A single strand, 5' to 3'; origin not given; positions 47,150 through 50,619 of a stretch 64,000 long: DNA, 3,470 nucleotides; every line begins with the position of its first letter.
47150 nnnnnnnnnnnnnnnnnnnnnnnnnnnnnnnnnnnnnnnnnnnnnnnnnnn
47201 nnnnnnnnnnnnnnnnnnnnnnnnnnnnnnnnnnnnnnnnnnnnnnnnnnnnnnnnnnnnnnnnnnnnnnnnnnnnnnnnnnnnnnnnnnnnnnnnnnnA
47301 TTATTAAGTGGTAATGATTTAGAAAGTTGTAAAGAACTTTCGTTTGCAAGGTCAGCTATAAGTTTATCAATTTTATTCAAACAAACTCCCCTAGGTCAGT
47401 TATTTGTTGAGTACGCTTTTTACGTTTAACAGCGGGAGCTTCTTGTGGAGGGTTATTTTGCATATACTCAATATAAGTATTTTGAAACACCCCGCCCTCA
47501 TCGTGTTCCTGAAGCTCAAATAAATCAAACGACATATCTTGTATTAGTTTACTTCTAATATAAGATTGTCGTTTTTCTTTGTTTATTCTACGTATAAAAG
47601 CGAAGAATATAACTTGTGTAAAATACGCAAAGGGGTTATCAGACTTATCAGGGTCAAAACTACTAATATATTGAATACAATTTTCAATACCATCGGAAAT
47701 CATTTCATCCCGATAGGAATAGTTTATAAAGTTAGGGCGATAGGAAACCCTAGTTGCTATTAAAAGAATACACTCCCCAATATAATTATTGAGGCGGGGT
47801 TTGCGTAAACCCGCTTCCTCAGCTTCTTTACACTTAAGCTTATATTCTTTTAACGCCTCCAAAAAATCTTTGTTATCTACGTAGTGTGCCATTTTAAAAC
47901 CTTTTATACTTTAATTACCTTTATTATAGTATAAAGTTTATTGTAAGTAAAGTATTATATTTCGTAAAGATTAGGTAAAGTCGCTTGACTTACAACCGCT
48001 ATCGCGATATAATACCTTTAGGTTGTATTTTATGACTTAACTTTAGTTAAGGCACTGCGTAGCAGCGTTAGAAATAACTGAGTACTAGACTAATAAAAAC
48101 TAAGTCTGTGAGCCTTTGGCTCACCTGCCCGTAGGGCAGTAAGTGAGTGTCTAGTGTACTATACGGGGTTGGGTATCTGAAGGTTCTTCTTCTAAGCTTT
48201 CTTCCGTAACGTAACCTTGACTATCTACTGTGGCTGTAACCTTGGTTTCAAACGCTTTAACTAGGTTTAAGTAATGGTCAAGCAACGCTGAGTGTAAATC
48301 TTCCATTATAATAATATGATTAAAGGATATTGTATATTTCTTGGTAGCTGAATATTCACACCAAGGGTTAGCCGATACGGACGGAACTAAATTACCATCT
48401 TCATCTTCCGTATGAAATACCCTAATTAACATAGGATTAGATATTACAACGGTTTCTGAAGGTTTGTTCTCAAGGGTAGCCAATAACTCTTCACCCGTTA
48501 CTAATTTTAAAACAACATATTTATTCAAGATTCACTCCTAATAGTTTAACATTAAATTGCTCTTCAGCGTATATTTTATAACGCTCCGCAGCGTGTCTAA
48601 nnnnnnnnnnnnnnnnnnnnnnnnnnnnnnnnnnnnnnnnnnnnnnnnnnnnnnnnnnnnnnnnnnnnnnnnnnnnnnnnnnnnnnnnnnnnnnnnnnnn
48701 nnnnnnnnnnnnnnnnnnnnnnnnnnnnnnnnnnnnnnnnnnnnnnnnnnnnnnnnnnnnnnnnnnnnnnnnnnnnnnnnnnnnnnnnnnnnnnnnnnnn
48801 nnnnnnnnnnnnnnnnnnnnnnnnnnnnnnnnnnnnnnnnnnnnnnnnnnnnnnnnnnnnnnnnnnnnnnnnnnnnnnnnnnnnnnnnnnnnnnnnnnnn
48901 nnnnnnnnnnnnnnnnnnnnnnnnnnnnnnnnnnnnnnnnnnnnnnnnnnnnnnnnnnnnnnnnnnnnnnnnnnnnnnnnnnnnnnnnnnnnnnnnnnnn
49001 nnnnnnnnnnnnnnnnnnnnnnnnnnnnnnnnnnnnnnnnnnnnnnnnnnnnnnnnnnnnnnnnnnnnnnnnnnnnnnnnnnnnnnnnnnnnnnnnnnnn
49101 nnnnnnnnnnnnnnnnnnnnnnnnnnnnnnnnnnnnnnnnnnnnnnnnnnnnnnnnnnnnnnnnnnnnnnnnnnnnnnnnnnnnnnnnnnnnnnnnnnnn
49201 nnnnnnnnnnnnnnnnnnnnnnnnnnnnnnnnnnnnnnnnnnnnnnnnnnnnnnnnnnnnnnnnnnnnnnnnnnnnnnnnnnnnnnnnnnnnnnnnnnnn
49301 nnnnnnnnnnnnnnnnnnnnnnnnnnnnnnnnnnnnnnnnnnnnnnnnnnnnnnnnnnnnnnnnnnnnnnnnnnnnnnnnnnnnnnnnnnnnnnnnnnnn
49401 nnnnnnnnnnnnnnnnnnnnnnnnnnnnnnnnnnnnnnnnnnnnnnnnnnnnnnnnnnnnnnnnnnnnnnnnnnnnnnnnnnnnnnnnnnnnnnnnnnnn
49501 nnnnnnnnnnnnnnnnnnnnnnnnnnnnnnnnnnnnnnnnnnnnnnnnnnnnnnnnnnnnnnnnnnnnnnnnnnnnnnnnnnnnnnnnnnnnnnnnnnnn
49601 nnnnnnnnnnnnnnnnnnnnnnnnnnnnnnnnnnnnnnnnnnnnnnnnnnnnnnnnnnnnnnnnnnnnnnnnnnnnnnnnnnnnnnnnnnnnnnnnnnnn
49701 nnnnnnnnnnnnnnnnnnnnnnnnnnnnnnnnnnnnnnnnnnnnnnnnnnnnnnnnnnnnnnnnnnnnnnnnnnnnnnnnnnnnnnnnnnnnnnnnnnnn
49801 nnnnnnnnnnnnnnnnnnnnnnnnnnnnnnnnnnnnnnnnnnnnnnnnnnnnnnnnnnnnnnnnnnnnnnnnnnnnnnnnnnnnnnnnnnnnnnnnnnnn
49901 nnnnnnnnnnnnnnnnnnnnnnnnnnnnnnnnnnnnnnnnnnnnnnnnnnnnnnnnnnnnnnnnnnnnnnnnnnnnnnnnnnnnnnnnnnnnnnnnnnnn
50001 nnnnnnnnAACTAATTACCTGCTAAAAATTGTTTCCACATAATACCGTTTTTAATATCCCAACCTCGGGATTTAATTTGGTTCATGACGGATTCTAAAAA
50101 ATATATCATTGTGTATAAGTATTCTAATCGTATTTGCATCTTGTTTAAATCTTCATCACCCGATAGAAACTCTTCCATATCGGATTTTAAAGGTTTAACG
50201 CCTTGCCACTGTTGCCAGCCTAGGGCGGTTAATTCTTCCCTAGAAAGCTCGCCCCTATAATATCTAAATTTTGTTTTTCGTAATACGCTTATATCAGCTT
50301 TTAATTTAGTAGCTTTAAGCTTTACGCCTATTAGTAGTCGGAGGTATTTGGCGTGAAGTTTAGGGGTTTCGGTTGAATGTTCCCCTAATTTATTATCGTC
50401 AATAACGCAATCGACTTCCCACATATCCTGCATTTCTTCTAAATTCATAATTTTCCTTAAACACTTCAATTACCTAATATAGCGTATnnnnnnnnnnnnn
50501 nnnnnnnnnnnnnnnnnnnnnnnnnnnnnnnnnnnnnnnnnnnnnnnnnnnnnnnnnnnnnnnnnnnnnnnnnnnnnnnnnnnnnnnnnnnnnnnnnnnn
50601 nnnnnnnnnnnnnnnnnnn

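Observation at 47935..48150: Copy B of the divergent-promoter and hairpin cassette, between gp55 and the UvsW-region genes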

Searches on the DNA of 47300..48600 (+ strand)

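Call 8: search_dna_similar(query=window:47300-48600:+, collection=phages, mode=distant, max_rows=30)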
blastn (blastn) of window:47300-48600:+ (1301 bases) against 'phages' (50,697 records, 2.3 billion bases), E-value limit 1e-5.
Records with a match: 408; places in all: 408; records where one place covers at least 80% of the query: 0.
Best place of each record, by identity: 60-80% 408.
By first word of the organism name: Synechococcus 335; Cyanophage 52; Prochlorococcus 14; Methylophilales 4; Marine 2; Pelagibacter 1.
By host as written in the record: - 171; Synechococcus 99; Synechococcus sp. 27; Synechococcus sp. WH7803 25; Synechococcus sp. WH8102 17; Synechococcus sp. MW02 12; Synechococcus sp. WH 7803 10; Synechococcus sp. WH8109 6; and 20 more.
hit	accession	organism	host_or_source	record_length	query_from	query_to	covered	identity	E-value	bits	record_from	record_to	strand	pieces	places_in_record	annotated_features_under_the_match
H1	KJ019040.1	Synechococcus phage ACG-2014b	-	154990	273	635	28%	69.3%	2e-29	137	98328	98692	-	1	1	late transcription sigma factor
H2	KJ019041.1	Synechococcus phage ACG-2014b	-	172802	273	635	28%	69.3%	2e-29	137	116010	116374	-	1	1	late transcription sigma factor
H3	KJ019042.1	Synechococcus phage ACG-2014b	-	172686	273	635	28%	69.3%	2e-29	137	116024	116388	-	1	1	late transcription sigma factor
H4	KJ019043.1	Synechococcus phage ACG-2014b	-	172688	273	635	28%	69.3%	2e-29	137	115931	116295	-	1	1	late transcription sigma factor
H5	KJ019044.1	Synechococcus phage ACG-2014b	-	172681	273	635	28%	69.3%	2e-29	137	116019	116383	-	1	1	late transcription sigma factor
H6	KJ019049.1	Synechococcus phage ACG-2014b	-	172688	273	635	28%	69.3%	2e-29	137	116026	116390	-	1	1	late transcription sigma factor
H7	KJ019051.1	Synechococcus phage ACG-2014b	-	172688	273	635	28%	69.3%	2e-29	137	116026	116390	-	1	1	late transcription sigma factor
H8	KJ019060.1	Synechococcus phage ACG-2014b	-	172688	273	635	28%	69.3%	2e-29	137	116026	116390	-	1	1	late transcription sigma factor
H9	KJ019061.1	Synechococcus phage ACG-2014b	-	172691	273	635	28%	69.3%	2e-29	137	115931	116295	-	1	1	late transcription sigma factor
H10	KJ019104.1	Synechococcus phage ACG-2014b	-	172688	273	635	28%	69.3%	2e-29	137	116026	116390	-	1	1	late transcription sigma factor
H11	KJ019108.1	Synechococcus phage ACG-2014b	-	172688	273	635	28%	69.3%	2e-29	137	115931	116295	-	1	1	late transcription sigma factor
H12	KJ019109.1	Synechococcus phage ACG-2014b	-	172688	273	635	28%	69.3%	2e-29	137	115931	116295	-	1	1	late transcription sigma factor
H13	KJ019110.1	Synechococcus phage ACG-2014b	-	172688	273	635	28%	69.3%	2e-29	137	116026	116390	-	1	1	late transcription sigma factor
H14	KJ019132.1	Synechococcus phage ACG-2014b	-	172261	273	635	28%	69.3%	2e-29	137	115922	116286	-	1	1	late transcription sigma factor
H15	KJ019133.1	Synechococcus phage ACG-2014b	-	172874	273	635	28%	69.3%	2e-29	137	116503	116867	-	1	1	late transcription sigma factor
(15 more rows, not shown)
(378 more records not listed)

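Call 9: search_dna_similar(query=window:47893-48150:+, collection=phages, mode=distant, max_rows=40, max_evalue=0.01)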
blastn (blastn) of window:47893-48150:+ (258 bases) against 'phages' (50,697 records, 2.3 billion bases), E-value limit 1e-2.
No match.

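Call 28: search_rna_families(source=window, start=47880, end=48200, threshold=evalue, max_evalue=10, show_alignments=4)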
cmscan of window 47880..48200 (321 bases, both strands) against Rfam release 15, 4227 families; matches with E-value up to 10: 5.
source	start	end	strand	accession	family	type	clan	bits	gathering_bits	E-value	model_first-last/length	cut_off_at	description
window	47962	48061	+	RF01420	snoR113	Gene; snRNA; snoRNA; CD-box;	-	15.9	47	0.82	1-103/103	no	Small nucleolar RNA snoR113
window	47987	48105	-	RF03019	RT-16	Gene; sRNA;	-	15.5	50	7.4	1-158/158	no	RT-16 RNA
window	48092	48155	+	RF03470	mir-571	Gene; miRNA;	-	14.6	40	4.9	1-85/85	no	mir-571 microRNA precursor family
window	48068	48153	+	RF02145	MEG8_1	Gene; lncRNA;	-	12.8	70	0.9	1-97/97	no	Maternally expressed 8 exon 1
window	47880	47942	-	RF02988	GEBRO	Gene; sRNA;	-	10.1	284.7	1.1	1-70/350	3'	GEBRO RNA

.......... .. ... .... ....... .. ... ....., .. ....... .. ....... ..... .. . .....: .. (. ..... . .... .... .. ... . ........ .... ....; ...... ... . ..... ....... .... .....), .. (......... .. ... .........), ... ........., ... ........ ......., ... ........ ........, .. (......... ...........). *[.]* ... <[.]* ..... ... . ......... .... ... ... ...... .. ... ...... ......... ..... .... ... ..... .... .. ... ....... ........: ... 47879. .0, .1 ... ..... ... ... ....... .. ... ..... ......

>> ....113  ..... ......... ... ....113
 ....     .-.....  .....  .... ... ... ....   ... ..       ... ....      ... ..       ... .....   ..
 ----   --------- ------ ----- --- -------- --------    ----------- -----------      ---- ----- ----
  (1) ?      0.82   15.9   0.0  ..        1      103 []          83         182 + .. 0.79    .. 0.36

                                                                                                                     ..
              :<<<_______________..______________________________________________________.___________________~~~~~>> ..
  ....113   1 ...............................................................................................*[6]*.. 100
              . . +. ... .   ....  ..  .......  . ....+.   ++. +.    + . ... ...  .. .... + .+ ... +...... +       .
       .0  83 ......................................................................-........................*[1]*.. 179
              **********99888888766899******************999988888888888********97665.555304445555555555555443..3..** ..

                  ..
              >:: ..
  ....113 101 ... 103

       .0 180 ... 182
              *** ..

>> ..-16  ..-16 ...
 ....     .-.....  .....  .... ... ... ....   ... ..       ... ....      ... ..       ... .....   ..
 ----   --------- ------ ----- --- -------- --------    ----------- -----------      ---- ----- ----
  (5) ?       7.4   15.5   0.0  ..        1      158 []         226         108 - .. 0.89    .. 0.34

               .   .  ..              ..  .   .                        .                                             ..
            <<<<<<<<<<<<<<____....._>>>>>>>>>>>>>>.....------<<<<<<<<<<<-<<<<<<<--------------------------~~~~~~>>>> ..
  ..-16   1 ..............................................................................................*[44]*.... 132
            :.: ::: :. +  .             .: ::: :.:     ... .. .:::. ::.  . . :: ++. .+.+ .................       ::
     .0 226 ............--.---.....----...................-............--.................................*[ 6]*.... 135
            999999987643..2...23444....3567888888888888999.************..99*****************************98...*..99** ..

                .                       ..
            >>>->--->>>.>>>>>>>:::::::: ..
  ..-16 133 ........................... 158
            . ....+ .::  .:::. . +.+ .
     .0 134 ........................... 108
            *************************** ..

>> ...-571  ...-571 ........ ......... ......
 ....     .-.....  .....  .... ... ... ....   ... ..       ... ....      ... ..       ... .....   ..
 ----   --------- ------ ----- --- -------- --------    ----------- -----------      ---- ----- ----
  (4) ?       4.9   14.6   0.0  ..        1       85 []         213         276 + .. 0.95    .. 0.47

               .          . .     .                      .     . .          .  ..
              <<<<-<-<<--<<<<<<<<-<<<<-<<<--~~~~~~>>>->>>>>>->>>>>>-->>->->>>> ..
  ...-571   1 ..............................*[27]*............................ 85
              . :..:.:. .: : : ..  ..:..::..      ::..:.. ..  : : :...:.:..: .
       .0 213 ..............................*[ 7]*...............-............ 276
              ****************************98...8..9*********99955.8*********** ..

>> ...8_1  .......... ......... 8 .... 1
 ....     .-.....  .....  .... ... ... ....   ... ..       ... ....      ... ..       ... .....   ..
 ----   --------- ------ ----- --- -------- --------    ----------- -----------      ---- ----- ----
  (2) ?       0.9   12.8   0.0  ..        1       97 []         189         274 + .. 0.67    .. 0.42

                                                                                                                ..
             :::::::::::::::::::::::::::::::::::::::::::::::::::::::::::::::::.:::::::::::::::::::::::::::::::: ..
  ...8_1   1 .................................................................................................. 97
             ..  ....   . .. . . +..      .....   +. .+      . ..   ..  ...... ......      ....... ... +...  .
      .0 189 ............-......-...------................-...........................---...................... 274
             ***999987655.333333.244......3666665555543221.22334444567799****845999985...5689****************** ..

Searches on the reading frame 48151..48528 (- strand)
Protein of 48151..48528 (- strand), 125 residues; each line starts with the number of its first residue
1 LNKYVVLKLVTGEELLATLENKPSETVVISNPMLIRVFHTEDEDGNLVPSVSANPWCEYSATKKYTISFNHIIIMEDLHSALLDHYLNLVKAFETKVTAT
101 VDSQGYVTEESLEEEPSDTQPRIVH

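Call 18: find_encoding_contigs(protein=window:48151-48528:-, flank=3000, max_places=10)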
Protein window:48151-48528:- (125 aa): 1 contig read that carries it; 1 place shown.
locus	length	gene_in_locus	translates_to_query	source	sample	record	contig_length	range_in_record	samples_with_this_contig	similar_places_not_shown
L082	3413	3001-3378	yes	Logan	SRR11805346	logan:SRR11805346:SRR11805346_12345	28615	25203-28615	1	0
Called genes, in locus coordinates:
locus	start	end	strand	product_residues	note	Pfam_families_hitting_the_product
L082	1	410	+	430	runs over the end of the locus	PF07068:Gp23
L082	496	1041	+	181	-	PF23849:Phage_TTP_2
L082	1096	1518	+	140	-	PF11056:UvsY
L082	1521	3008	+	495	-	PF21241:UvsW_N, PF00270:DEAD, PF04851:ResIII, PF18766:SWI2_SNF2 (weak), PF00271:Helicase_C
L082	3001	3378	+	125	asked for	PF16243:Sm_like (weak)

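Call 27: search_protein_families(library=pfam, proteins=[window:48151-48528:-], max_evalue=0.01)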
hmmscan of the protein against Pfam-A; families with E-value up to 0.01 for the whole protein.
window:48151-48528:- (125 aa): 2 families
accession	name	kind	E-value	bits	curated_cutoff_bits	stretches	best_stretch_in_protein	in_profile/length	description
PF16243.10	Sm_like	-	5.9e-06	26.8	29.4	1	6-79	1-77/85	Sm_like domain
PF20198.3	DUF6561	-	0.0072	16.8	27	1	6-91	5-84/84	Family of unknown function (DUF6561)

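Call 44: find_homologous_proteins(query=window:48151-48528:-, max_evalue=1e-10)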
Query window:48151-48528:- (125 aa): 4 proteins with E <= 1e-10 among 7 candidates.
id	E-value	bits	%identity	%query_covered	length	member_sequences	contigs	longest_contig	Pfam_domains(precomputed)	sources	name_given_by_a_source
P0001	1.8e-75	269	100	100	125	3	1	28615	PF16243.11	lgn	-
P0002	2.4e-54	201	75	98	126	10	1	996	-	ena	-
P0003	5.2e-53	196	73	98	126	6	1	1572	PF16243.11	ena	-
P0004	1.9e-24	104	47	87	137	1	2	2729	-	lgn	-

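Call 45: find_encoding_contigs(protein=P0002, flank=3000, max_places=10)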
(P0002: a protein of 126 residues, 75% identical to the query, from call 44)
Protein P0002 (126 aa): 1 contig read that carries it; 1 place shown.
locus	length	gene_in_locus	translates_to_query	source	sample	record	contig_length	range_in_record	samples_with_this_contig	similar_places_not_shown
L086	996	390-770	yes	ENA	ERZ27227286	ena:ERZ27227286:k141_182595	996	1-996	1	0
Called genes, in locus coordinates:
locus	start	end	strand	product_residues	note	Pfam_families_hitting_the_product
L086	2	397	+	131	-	?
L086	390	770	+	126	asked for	-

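Call 46: find_encoding_contigs(protein=P0003, flank=3000, max_places=10)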
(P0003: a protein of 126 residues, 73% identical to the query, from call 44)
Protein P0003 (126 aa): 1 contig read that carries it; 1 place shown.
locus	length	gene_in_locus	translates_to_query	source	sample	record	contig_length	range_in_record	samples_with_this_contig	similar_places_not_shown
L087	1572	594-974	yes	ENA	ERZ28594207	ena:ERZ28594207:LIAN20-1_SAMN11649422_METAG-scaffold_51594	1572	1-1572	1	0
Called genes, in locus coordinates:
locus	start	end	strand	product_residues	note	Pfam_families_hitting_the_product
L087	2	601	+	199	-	?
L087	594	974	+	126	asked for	PF16243:Sm_like (weak)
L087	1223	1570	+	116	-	?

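Call 47: find_encoding_contigs(protein=P0004, flank=3000, max_places=10)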
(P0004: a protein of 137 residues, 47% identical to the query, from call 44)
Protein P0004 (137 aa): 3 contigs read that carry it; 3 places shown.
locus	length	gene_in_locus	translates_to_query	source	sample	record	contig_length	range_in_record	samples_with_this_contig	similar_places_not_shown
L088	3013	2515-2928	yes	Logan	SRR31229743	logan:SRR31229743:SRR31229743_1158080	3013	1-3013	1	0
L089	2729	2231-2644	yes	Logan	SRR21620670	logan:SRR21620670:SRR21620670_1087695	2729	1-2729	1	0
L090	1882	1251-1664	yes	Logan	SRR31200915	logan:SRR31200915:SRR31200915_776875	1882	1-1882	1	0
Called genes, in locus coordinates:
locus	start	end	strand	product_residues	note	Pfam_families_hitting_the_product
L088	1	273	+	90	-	?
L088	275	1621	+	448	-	PF21241:UvsW_N, PF00270:DEAD, PF04851:ResIII, PF18766:SWI2_SNF2 (weak)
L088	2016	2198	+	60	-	-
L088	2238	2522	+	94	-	-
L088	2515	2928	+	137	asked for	-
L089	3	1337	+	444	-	?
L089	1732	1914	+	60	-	-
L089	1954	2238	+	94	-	-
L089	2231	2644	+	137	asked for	-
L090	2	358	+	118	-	?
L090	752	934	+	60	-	-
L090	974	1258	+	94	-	-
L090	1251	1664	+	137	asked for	-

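Call 89: search_solved_structures(query=window:48151-48528:-, max_evalue=10)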
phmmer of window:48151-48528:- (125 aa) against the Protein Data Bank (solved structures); distinct sequences matched with E-value up to 10: 0.

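Call 90: search_protein_families(library=phrogs, proteins=[window:48151-48528:-], max_evalue=0.001)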
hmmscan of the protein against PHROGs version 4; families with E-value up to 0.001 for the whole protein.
window:48151-48528:- (125 aa): 3 families
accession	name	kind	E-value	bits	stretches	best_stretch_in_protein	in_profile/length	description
phrog_471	-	other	1.5e-13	52.2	1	3-97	7-104/138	methylamine utilization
phrog_527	-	unknown function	7.6e-10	39.9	1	5-96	5-90/97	-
phrog_431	-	unknown function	8.4e-10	39.7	1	6-114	16-134/147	-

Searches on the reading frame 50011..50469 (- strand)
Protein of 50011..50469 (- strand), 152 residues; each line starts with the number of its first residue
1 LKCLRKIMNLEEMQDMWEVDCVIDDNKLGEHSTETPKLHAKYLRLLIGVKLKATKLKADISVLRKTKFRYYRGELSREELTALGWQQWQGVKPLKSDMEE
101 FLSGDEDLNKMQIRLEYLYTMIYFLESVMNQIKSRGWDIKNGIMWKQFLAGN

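Call 27: search_protein_families(library=pfam, proteins=[window:50011-50469:-], max_evalue=0.01)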
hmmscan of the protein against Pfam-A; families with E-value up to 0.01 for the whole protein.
window:50011-50469:- (152 aa): 1 family
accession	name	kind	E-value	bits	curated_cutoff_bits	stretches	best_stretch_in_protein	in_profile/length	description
PF11056.14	UvsY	-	1.7e-27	96.9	22.8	1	16-152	1-128/128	Recombination, repair and ssDNA binding protein UvsY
